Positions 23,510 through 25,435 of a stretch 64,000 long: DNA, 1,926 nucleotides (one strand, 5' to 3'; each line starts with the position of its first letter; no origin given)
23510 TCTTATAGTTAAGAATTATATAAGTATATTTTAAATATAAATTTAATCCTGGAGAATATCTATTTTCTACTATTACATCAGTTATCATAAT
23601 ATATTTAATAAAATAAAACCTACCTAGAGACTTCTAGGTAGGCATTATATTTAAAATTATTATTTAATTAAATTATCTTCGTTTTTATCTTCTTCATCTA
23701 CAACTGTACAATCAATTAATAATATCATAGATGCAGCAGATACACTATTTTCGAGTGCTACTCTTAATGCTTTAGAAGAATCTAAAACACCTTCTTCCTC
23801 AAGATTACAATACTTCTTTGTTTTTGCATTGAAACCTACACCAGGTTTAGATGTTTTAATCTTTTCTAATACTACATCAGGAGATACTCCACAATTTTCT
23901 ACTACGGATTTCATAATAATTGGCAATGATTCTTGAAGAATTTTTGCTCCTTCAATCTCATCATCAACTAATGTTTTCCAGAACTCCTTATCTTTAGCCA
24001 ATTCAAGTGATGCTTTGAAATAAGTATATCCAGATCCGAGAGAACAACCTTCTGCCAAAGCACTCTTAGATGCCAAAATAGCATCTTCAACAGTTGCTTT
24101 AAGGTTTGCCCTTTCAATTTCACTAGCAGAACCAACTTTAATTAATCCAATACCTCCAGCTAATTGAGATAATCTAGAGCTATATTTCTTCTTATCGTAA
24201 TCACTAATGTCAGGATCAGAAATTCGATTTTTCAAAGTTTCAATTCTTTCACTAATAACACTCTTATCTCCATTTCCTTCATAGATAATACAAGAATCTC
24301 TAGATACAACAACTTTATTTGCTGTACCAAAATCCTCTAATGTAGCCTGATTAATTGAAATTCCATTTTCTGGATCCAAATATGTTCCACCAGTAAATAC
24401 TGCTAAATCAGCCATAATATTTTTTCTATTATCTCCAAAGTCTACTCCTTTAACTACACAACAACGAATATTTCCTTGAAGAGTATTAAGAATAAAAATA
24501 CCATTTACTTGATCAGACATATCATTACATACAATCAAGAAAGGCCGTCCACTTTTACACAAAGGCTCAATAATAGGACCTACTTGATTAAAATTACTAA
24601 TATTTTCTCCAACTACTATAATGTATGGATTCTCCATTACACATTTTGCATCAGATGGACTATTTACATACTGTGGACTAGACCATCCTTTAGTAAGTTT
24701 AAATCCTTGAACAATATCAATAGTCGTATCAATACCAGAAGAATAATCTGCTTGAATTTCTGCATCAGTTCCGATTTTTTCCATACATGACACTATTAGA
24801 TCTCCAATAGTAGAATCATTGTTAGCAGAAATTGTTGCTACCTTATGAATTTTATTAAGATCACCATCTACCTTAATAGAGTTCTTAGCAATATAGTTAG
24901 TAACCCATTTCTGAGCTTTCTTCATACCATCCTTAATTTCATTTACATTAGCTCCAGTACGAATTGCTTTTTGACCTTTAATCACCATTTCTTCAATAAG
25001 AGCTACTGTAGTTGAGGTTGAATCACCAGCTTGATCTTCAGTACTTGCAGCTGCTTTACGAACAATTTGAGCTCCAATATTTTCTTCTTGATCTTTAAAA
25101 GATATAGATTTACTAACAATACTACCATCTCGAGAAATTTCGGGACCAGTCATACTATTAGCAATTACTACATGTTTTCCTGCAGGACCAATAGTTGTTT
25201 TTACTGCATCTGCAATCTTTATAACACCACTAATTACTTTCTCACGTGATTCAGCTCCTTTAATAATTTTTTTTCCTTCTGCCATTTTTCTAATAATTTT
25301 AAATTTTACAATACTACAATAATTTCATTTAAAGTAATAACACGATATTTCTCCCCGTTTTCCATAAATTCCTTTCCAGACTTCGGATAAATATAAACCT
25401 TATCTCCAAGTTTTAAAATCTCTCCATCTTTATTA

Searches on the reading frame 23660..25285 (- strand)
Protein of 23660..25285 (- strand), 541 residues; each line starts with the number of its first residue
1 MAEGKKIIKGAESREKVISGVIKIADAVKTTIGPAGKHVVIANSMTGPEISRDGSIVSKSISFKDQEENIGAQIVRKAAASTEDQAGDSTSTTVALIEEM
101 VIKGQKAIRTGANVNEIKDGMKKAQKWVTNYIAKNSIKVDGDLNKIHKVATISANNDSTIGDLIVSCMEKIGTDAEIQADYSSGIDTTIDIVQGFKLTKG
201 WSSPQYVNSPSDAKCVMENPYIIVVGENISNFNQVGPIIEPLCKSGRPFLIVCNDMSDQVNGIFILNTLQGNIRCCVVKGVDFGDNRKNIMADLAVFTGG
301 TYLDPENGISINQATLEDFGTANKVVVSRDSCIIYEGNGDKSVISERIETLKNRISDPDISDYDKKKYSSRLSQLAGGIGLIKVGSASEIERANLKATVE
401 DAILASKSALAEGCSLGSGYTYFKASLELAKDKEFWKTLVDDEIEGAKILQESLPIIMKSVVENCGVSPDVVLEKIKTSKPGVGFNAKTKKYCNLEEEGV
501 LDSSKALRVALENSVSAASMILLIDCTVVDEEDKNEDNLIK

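Call 49: search_dna_similar(query=window:23660-25285:-, collection=phages, mode=protein, max_rows=12)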
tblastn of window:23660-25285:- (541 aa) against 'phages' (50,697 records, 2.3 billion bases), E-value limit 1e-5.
Records with a match: 272; places in all: 272; records where one place covers at least 80% of the query: 197.
Best place of each record, by identity: <60% 272.
By first word of the organism name: Vibrio 89; Flavobacterium 73; Staphylococcus 11; Pseudomonas 11; Cellulophaga 9; Aeromonas 9; Listeria 8; Bacillus 8; uncultured 7; Bacteriophage 7; and 17 more.
By host as written in the record: - 82; Flavobacterium sp. BAL314 68; Staphylococcus aureus 8; Listeria monocytogenes 7; Aeromonas hydrophila 5; Flavobacterium sp. LMO8 4; Cellulophaga sp. HaHa_2_95 4; Bacillus subtilis 4; and 63 more.
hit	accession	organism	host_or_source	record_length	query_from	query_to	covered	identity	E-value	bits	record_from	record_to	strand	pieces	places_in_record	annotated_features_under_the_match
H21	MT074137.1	Bacteroides phage DAC16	Bacteroides thetaiotaomicron VPI-5485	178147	5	533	98%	38.6%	5e-109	363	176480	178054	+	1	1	hypothetical protein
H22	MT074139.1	Bacteroides phage DAC19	Bacteroides thetaiotaomicron VPI-5487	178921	5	533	98%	38.6%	7e-109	363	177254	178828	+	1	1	hypothetical protein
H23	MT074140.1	Bacteroides phage DAC20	Bacteroides thetaiotaomicron VPI-5488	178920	5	533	98%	38.6%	7e-109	363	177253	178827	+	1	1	hypothetical protein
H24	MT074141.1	Bacteroides phage DAC22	Bacteroides thetaiotaomicron VPI-5489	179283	5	533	98%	38.6%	7e-109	363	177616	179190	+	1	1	hypothetical protein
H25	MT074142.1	Bacteroides phage DAC23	Bacteroides thetaiotaomicron VPI-5490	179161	5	533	98%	38.6%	8e-109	362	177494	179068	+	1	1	hypothetical protein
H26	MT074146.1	Bacteroides phage SJC03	Bacteroides thetaiotaomicron VPI-5494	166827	5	533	98%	38.4%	5e-109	363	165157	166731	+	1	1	hypothetical protein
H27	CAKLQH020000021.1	Acinetobacter phage MD-2021a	not known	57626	10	534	97%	37.3%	3e-110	367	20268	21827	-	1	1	groL: chaperonin Cpn60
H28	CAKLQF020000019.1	Acinetobacter phage MD-2021a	not known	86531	10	534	97%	37.3%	3e-110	367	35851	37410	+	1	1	groL: chaperonin Cpn60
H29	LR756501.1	uncultured phage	metagenomic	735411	5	535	98%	36.7%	8e-99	333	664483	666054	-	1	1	record has no annotation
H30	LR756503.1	uncultured phage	metagenomic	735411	5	535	98%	36.7%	8e-99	333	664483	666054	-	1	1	record has no annotation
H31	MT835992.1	Bacteriophage sp.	human fecal samples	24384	5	530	97%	36.1%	6e-104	348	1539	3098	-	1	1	record has no annotation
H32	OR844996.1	Staphylococcus phage SA 1306 Kay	Staphylococcus aureus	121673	12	537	97%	35.4%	7e-101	339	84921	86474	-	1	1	record has no annotation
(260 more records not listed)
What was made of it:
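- The Bacteroidota host assignment is inferred from the lack of Shine-Dalgarno sequences, the GroEL best hits (call 49) and the hairpin sharing.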
